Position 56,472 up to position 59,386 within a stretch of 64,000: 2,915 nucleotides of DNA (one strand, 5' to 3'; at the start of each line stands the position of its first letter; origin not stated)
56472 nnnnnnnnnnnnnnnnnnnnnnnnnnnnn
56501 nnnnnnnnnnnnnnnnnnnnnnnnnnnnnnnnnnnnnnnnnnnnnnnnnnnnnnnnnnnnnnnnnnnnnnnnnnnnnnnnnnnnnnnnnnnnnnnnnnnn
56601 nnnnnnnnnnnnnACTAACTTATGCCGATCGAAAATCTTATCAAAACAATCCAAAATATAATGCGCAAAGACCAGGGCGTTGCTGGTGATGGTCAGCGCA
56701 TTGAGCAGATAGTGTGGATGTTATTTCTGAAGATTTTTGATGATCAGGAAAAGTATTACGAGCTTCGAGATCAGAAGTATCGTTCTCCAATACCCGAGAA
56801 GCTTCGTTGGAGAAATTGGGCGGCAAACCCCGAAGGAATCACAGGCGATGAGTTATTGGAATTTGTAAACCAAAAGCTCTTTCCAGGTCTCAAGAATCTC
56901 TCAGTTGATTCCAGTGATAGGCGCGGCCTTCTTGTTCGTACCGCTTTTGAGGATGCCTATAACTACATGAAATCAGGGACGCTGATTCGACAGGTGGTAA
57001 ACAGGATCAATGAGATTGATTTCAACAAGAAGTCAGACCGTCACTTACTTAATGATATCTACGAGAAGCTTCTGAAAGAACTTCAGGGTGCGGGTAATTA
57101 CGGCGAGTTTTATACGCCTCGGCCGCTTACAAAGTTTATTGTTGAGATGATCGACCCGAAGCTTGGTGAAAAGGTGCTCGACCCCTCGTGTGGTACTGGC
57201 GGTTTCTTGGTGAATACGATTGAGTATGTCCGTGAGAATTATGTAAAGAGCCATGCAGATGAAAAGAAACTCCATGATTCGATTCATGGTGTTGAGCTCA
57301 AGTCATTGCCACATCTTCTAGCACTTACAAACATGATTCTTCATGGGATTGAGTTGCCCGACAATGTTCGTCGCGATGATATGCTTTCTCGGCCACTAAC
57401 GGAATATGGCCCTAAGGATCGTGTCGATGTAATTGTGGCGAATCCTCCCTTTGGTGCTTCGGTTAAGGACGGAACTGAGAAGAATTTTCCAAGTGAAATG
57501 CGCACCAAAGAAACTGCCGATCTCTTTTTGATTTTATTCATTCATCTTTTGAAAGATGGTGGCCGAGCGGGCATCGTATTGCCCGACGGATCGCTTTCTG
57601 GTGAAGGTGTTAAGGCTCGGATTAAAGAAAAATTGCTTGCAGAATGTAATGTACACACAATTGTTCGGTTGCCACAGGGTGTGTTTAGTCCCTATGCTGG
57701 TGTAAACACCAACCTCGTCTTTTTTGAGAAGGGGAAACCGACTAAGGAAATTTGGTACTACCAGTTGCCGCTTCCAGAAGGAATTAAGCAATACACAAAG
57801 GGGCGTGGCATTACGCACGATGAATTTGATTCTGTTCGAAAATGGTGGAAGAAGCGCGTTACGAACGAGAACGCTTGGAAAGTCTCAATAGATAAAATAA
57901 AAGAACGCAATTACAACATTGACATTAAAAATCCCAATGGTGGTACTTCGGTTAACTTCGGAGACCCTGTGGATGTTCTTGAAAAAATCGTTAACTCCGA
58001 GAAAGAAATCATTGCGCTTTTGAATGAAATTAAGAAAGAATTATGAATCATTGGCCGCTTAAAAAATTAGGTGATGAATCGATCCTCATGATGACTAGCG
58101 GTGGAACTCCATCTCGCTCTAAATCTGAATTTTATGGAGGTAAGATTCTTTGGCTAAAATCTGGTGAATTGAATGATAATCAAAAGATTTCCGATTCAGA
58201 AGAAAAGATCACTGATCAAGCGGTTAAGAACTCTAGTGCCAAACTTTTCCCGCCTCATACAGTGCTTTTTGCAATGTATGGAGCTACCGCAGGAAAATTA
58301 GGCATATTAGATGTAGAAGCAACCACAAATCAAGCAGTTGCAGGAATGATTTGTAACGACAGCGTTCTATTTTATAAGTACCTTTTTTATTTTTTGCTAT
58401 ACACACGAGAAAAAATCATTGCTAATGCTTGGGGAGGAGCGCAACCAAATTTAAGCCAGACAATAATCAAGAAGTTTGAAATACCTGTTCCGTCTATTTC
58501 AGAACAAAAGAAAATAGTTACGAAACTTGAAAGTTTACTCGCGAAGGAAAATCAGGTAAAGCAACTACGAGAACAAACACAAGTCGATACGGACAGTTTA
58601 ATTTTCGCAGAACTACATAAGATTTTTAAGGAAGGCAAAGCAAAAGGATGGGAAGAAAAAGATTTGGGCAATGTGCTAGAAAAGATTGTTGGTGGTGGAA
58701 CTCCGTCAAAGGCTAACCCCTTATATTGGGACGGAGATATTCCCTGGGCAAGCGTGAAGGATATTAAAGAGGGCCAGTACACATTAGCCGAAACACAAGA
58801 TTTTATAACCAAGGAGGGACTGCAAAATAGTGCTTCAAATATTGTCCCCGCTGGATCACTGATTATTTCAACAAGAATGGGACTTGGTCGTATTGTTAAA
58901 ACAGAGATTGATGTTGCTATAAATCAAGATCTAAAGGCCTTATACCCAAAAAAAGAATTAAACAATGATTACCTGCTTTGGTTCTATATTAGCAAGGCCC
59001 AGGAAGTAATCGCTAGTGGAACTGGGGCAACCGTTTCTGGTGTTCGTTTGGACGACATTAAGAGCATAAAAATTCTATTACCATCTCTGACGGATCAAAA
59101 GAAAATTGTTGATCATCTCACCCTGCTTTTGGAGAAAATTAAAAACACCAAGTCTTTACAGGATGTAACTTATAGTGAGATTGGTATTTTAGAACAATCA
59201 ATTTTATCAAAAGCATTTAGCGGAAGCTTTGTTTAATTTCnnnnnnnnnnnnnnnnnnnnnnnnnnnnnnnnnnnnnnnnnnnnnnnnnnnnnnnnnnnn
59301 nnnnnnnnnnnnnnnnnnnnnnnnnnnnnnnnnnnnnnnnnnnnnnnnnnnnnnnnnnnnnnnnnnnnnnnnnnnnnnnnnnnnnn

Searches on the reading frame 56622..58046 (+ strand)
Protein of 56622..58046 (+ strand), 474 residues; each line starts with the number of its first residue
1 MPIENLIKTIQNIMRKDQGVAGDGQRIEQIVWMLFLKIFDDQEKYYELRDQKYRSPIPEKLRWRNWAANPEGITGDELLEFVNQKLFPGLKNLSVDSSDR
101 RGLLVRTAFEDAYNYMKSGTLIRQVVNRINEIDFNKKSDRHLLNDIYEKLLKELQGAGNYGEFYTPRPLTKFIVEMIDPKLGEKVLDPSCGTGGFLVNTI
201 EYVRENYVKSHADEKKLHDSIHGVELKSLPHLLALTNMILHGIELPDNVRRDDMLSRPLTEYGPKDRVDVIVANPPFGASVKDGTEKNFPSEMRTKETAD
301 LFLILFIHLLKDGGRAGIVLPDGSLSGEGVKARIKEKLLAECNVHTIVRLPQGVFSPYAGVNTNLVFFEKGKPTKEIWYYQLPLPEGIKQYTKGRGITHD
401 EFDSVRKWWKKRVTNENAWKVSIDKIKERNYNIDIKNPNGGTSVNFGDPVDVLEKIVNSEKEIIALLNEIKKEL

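Call 15: search_protein_families(library=pfam, proteins=[window:56622-58046:+], max_evalue=0.001)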
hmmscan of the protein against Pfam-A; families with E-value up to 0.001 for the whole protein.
window:56622-58046:+ (474 aa): 5 families
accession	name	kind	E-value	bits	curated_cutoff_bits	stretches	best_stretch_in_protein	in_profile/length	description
PF02384.22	N6_Mtase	-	1.7e-71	241.5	20.4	1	139-439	2-303/311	N-6 DNA Methylase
PF12161.14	HsdM_N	-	2.3e-16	61.1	24.5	1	3-129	1-135/135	HsdM N-terminal domain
PF07669.17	Eco57I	-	9.5e-08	32.7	25.3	1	263-355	70-171/171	Eco57I restriction-modification methylase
PF01170.24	UPF0020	-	2.2e-07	31.2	22.3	1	171-285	18-139/197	RMKL-like, methyltransferase domain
PF20473.4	MmeI_Mtase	-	0.00071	19.3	27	0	184-243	22-87/259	MmeI, DNA-methyltransferase domain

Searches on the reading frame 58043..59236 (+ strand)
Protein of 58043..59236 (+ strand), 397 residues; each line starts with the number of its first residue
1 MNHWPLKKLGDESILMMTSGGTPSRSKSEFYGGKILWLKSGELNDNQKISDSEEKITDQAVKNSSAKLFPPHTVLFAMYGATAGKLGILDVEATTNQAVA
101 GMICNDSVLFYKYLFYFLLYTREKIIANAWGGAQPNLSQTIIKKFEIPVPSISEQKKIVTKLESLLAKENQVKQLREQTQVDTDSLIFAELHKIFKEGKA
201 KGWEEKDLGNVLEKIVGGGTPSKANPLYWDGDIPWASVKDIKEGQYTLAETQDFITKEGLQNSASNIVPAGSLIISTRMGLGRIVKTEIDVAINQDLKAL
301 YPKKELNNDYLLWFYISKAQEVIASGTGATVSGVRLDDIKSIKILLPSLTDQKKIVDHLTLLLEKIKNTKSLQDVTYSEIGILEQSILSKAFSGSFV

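Call 15: search_protein_families(library=pfam, proteins=[window:58043-59236:+], max_evalue=0.001)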
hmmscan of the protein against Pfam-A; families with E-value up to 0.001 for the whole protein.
window:58043-59236:+ (397 aa): 1 family
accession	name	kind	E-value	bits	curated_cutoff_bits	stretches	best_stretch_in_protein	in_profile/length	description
PF01420.25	Methylase_S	-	7.6e-46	156.8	22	2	201-371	2-161/168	Type I restriction modification DNA specificity domain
